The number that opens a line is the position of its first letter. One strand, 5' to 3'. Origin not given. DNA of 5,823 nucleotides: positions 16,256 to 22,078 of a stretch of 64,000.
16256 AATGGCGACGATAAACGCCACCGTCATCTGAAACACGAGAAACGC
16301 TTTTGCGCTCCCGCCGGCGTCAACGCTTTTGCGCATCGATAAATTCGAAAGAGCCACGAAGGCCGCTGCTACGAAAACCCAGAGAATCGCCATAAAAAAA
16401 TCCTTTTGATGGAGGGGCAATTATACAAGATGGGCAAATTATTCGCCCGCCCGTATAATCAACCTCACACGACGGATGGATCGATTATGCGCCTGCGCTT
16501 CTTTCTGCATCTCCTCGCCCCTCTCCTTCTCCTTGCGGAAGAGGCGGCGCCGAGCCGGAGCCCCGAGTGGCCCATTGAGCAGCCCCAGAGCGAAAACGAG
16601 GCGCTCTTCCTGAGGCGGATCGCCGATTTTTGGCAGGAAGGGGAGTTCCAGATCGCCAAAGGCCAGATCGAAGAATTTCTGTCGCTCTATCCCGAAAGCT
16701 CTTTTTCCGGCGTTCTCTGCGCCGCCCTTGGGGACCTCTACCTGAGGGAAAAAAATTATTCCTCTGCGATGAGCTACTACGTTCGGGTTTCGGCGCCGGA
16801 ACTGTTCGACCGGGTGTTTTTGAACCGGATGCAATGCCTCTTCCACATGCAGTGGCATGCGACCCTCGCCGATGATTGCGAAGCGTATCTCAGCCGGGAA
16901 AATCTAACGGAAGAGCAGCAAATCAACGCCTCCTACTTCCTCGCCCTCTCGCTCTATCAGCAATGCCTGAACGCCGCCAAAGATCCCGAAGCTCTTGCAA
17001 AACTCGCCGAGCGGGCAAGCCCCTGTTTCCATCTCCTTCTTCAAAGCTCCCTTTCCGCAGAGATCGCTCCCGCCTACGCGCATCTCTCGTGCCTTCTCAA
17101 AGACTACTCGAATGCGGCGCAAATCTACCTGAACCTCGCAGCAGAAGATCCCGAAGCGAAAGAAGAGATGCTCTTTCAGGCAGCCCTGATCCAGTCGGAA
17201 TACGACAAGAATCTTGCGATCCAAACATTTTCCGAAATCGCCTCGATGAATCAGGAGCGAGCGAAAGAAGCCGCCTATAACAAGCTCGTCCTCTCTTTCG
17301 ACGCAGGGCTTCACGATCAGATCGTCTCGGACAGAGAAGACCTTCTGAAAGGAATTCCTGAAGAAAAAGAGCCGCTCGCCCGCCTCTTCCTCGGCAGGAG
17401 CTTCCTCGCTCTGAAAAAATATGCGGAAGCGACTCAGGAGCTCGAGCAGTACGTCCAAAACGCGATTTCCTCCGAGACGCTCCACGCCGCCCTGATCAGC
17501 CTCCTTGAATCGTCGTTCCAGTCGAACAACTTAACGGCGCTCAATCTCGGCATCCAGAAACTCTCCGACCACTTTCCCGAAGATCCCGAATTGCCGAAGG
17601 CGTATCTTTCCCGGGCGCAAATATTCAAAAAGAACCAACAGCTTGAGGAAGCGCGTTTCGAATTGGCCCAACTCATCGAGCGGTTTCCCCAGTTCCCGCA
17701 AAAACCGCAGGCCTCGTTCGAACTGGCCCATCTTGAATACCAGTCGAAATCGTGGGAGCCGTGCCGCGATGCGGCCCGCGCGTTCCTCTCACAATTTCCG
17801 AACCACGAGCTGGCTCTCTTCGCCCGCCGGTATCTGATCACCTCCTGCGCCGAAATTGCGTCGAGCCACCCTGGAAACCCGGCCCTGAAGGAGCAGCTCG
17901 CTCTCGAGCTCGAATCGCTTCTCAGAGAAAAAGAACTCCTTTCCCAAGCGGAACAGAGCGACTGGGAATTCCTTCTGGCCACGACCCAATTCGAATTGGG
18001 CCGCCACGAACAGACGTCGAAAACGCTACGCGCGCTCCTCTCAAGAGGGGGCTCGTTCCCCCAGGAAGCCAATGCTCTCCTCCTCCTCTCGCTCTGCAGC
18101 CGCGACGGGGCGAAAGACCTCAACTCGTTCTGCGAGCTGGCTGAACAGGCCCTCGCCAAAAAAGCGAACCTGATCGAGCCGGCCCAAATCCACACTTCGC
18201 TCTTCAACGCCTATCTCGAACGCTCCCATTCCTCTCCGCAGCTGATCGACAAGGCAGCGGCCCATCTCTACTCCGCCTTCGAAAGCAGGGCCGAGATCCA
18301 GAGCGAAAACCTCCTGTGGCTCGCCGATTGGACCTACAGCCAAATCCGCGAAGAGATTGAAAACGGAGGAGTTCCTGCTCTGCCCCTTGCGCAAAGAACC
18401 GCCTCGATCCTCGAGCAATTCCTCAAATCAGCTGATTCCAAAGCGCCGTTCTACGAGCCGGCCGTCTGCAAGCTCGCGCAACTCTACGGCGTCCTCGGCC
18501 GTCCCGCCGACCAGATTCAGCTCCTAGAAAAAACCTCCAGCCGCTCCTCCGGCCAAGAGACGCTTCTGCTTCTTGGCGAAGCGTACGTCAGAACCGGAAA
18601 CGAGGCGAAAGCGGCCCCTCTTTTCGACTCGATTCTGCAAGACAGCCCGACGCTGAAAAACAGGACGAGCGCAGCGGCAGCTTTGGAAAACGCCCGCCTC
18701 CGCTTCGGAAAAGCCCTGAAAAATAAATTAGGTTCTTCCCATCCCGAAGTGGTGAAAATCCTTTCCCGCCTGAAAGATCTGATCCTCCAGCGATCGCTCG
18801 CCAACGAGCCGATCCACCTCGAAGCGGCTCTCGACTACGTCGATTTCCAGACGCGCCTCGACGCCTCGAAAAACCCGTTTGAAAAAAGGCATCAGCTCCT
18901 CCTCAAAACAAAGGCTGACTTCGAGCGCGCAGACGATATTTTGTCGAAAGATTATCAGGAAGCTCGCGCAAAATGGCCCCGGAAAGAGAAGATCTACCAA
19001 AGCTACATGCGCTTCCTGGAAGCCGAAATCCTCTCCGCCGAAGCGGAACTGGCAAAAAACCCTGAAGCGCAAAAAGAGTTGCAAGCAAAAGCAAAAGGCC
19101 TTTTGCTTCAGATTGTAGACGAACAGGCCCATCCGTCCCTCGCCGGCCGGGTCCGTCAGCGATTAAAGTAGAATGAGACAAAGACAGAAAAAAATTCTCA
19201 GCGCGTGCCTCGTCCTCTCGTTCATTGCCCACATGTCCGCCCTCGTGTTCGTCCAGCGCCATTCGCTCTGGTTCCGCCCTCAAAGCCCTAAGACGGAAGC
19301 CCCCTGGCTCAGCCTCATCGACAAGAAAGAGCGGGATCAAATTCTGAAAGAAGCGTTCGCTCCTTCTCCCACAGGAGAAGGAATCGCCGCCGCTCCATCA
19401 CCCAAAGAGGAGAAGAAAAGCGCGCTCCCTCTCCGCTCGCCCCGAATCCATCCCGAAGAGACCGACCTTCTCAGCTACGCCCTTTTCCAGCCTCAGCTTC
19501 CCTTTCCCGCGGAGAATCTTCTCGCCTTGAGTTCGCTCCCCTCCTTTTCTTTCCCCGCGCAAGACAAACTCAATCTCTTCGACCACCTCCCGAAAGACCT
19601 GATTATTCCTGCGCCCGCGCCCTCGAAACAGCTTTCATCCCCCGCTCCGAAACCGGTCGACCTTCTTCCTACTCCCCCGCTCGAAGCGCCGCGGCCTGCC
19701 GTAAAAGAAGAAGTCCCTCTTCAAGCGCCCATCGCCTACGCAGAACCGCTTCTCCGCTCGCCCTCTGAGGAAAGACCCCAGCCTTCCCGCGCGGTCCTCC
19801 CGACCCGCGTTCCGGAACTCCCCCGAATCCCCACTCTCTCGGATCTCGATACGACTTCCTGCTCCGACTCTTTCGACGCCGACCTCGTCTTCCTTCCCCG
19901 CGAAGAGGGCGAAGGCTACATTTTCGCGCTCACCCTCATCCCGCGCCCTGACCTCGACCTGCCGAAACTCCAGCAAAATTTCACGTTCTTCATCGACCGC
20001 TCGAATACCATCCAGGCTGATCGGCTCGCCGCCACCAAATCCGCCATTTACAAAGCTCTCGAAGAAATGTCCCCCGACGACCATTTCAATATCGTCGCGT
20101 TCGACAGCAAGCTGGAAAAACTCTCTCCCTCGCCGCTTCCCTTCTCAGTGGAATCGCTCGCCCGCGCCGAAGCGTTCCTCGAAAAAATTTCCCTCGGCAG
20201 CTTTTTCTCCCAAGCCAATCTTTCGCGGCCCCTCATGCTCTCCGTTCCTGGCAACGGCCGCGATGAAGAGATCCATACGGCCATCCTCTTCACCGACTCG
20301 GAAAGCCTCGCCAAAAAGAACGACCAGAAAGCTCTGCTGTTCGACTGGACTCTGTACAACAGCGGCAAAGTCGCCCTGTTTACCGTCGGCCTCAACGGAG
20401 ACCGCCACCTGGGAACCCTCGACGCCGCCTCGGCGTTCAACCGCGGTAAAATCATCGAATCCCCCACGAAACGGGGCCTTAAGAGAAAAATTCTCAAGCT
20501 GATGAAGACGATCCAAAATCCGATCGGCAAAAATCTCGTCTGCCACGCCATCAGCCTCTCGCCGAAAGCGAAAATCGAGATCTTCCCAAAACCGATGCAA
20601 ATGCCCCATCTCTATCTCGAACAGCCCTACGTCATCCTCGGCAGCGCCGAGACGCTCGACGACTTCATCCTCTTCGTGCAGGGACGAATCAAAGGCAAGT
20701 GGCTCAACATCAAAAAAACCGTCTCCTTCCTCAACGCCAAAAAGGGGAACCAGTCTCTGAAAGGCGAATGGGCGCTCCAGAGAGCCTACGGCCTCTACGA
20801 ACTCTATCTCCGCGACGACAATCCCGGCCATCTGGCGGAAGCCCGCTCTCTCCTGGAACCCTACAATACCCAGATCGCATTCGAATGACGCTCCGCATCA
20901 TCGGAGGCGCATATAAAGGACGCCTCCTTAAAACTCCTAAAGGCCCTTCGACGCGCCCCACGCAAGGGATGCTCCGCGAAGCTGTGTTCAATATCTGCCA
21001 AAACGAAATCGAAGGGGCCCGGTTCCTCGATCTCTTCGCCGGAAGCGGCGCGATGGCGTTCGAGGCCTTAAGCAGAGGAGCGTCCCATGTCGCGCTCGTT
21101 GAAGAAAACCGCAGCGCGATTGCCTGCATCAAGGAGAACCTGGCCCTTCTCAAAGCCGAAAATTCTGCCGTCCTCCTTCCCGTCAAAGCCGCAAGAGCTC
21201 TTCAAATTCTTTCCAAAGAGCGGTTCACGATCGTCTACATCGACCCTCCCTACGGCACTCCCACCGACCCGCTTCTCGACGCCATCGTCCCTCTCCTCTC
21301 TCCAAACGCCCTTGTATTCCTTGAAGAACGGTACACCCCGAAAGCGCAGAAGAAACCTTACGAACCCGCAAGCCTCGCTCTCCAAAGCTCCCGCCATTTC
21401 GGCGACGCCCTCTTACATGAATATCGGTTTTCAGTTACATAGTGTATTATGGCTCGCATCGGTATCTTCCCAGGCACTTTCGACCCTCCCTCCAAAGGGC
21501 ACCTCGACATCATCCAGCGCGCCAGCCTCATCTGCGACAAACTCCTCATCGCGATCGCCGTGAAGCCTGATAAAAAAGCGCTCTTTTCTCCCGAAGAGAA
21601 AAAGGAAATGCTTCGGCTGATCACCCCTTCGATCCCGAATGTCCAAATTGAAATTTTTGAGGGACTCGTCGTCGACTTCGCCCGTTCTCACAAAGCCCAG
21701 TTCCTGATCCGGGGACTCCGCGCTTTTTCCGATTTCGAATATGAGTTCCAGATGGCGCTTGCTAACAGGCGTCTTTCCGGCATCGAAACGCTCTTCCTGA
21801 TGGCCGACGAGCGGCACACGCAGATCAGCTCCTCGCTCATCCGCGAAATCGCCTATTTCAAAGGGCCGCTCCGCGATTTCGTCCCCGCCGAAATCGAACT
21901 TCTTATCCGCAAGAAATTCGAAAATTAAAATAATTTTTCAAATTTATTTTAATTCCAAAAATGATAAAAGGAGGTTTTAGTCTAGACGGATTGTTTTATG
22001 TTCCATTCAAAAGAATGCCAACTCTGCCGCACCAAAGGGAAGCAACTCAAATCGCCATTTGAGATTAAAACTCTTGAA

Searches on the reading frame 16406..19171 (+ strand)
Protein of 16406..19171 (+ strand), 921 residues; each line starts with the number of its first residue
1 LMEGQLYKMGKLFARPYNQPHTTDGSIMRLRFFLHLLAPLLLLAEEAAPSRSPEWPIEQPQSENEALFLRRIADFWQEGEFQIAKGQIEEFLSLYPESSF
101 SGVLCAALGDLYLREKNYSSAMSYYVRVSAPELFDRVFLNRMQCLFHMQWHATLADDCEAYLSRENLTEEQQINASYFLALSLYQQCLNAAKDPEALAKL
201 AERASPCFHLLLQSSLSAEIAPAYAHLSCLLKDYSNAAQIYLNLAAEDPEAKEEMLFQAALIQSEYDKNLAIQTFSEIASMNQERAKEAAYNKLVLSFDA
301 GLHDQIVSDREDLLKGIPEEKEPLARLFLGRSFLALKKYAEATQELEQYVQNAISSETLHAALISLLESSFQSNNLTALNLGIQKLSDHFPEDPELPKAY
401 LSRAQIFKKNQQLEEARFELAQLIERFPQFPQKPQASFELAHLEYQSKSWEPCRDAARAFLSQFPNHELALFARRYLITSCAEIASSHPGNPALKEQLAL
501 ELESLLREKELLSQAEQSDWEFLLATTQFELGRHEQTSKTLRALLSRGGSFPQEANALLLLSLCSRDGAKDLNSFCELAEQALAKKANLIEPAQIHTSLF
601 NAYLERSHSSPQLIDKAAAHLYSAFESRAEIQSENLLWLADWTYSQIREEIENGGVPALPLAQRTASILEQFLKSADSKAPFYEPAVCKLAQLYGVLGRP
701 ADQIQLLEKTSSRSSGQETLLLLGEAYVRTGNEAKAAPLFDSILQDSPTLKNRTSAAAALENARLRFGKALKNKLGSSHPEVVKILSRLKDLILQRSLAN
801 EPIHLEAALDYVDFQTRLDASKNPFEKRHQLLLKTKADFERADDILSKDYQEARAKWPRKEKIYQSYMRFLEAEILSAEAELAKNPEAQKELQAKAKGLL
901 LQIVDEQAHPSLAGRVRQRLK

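Call 26: search_protein_families(library=pfam, proteins=[window:16406-19171:+], max_evalue=0.0001)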
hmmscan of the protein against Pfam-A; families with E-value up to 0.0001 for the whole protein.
window:16406-19171:+ (921 aa): 8 families
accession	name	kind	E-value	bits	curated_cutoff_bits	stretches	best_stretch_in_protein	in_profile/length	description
PF13428.12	TPR_14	-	3e-12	46.3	23.5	0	397-431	1-35/44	Tetratricopeptide repeat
PF13174.12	TPR_6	-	5e-10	39.8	26.3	0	399-429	2-32/33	Tetratricopeptide repeat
PF13432.12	TPR_16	-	1.4e-09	38.7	32.7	0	689-749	2-63/65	Tetratricopeptide repeat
PF13181.12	TPR_8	-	8.6e-08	32.2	25.7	0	398-429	2-33/34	Tetratricopeptide repeat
PF13176.12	TPR_7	-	1.8e-07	31.1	27.9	0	104-130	1-29/36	Tetratricopeptide repeat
PF07719.23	TPR_2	-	3.8e-07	30.2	27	0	397-429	1-33/34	Tetratricopeptide repeat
PF14559.12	TPR_19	-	6.1e-06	26.9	25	0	392-431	20-59/68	Tetratricopeptide repeat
PF13525.12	YfiO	-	1.1e-05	25.7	25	0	409-471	17-79/203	Outer membrane lipoprotein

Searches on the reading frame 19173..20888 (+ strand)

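Call 26: search_protein_families(library=pfam, proteins=[window:19173-20888:+], max_evalue=0.0001)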
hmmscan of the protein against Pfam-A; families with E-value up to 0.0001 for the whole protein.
window:19173-20888:+ (571 aa): 1 family
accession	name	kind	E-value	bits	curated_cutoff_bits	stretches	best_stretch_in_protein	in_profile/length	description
PF13768.12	VWA_3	-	4.9e-05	23.9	27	1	272-407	5-133/155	von Willebrand factor type A domain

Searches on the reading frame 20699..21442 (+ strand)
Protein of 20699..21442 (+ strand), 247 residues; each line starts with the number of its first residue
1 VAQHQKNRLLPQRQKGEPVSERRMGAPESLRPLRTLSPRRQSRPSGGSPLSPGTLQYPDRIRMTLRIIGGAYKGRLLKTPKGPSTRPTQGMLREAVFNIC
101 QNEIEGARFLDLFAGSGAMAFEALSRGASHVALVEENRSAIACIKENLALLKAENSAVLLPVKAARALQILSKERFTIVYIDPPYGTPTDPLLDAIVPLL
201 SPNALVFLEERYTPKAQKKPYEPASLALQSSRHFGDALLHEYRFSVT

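Call 26: search_protein_families(library=pfam, proteins=[window:20699-21442:+], max_evalue=0.0001)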
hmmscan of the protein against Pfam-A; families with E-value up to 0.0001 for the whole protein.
window:20699-21442:+ (247 aa): 4 families
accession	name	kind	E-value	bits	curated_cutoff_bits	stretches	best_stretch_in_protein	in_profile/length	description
PF03602.21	Cons_hypoth95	-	3e-48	164.3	24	1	65-242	1-181/182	Conserved hypothetical protein 95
PF02005.22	TRM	-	1.3e-05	25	27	1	99-203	42-146/376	N2,N2-dimethylguanosine tRNA methyltransferase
PF05175.20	MTS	-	3.6e-05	23.9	23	1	105-187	31-110/170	Methyltransferase small domain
PF02086.21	MethyltransfD12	-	9.4e-05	22.7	22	0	105-127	20-42/253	D12 class N6 adenine-specific DNA methyltransferase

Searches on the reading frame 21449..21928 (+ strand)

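Call 26: search_protein_families(library=pfam, proteins=[window:21449-21928:+], max_evalue=0.0001)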
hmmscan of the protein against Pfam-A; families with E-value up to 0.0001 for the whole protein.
window:21449-21928:+ (159 aa): 1 family
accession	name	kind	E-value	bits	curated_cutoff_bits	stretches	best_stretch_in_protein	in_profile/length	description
PF01467.32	CTP_transf_like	-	3.1e-24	86.1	21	1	6-133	1-132/133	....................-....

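Call 28: search_protein_families(library=ncbifam, proteins=[window:21449-21928:+], max_evalue=0.001)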
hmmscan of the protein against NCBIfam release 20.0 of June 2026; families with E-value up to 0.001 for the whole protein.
window:21449-21928:+ (159 aa): 12 families
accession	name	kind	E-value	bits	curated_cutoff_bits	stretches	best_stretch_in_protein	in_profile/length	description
TIGR01510.1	coaD_prev_kdtB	equivalog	1.2e-55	187.8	103.3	1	5-156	2-154/155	pantetheine-phosphate adenylyltransferase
TIGR00125.1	cyt_tran_rel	domain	3.7e-15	55.8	27.7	1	4-64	1-65/65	adenylyltransferase/cytidyltransferase family protein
NF000841.0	PRK00071.1-4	equivalog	5.3e-08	32.9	197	1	1-71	6-81/194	nicotinate-nucleotide adenylyltransferase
TIGR00482.1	TIGR00482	equivalog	1.4e-07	31.8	112.45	0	6-71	1-71/194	nicotinate (nicotinamide) nucleotide adenylyltransferase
NF005519.0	PRK07152.1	equivalog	5.3e-07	28.9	315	1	3-71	2-75/361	nicotinate-nucleotide adenylyltransferase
NF000840.1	PRK00071.1-3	equivalog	1.3e-06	28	150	0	1-63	5-72/201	nicotinate-nucleotide adenylyltransferase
NF000842.0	PRK00071.2-1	equivalog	2.1e-05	24.2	167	1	2-73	2-73/191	nicotinate-nucleotide adenylyltransferase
NF002243.0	PRK01153.1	subfamily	0.00039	20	127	1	5-82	3-80/175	nicotinamide-nucleotide adenylyltransferase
NF006479.0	PRK08887.1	equivalog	0.00046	20.1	164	1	1-55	1-55/174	nicotinate-nicotinamide nucleotide adenylyltransferase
NF005410.0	PRK06973.1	equivalog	0.00052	19.3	214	1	2-51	22-73/243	nicotinate-nucleotide adenylyltransferase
TIGR01526.1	nadR_NMN_Atrans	equivalog_domain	0.00056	19.3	341.15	0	3-45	2-45/325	nicotinamide-nucleotide adenylyltransferase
NF005988.0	PRK08099.1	equivalog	0.00078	18.7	201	0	2-50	64-113/411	multifunctional transcriptional regulator/nicotinamide-nucleotide adenylyltransferase/ribosylnicotinamide kinase NadR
